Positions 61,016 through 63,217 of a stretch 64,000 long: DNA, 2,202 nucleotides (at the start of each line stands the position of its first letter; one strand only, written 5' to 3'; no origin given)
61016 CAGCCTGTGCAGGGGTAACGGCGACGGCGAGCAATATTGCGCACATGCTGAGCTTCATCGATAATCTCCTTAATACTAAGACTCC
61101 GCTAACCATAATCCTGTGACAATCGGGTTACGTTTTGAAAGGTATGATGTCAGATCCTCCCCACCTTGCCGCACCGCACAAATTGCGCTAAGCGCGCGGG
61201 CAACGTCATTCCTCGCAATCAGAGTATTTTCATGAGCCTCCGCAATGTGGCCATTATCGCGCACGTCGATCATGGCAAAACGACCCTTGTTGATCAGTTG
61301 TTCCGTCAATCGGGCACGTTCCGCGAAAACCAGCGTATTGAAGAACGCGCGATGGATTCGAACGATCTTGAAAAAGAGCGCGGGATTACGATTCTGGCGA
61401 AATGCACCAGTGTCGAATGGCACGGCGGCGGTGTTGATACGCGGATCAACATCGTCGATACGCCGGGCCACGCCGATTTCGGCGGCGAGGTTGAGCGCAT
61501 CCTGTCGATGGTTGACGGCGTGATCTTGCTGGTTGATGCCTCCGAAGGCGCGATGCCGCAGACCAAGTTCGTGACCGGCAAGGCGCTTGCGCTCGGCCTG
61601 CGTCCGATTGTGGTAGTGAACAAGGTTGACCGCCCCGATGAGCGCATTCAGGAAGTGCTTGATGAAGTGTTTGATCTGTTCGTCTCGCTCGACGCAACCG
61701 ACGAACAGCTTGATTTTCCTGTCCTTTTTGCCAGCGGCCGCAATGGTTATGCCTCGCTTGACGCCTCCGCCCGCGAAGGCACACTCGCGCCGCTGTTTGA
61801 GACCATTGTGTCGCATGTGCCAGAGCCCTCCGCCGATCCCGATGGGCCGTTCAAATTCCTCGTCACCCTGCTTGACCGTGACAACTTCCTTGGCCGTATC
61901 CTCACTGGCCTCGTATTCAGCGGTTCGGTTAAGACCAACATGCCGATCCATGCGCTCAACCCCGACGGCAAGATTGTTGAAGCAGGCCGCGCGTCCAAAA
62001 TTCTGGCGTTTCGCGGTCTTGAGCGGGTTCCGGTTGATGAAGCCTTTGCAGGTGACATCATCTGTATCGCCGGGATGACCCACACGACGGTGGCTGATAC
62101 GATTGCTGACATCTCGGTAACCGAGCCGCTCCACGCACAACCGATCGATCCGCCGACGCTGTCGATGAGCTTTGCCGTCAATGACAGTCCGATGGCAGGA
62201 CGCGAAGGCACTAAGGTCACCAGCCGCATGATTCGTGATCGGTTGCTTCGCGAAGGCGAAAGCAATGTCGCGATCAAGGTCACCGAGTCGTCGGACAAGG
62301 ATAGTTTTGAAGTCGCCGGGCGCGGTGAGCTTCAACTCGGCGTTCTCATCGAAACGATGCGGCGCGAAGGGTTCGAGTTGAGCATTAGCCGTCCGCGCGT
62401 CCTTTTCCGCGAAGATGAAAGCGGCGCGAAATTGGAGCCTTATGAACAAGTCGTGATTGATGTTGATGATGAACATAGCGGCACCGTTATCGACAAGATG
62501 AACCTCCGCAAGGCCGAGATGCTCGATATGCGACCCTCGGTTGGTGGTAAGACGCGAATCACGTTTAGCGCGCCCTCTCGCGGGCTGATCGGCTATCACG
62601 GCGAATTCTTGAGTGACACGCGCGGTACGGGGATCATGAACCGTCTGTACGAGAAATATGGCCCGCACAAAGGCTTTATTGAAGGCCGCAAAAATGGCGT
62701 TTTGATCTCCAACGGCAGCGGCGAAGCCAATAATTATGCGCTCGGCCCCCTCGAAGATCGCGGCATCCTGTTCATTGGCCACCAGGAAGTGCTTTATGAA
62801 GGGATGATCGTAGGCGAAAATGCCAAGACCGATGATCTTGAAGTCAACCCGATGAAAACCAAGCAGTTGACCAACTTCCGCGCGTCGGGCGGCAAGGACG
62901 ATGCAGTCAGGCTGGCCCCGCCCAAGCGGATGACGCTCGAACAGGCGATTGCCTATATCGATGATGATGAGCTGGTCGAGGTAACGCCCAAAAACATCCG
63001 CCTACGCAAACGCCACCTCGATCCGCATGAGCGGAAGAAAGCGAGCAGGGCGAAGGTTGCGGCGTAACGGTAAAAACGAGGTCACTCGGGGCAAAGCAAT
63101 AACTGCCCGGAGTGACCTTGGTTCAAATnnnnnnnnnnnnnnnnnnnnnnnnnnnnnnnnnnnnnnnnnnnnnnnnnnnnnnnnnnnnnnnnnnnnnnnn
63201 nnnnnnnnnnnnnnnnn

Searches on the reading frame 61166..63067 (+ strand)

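Call 20: search_protein_families(library=pfam, proteins=[window:61166-63067:+])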
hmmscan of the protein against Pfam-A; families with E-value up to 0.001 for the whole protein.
window:61166-63067:+ (633 aa): 7 families
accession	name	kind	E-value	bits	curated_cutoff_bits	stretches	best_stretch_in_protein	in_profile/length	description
PF00009.33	GTP_EFTU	-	4e-54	183.5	26.5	1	24-219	2-187/188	Elongation factor Tu GTP binding domain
PF21018.2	BipA_C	-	9.2e-44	148.1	23.8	1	510-619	1-109/110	TypA/BipA C-terminal domain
PF00679.30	EFG_C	-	4.5e-19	68.7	27.9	1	423-502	3-82/89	Elongation factor G C-terminus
PF03144.31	GTP_EFTU_D2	-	5.8e-10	39.9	30.3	1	243-314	1-73/73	Elongation factor Tu domain 2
PF22042.2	EF-G_D2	-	1.1e-08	35.5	27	1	232-313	5-81/84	Elongation factor G domain 2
PF00735.24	Septin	-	0.00015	21.6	26.2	1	28-105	7-75/280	Septin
PF01926.29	MMR_HSR1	-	0.0006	20.3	21.9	0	28-153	2-113/113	50S ribosome-binding GTPase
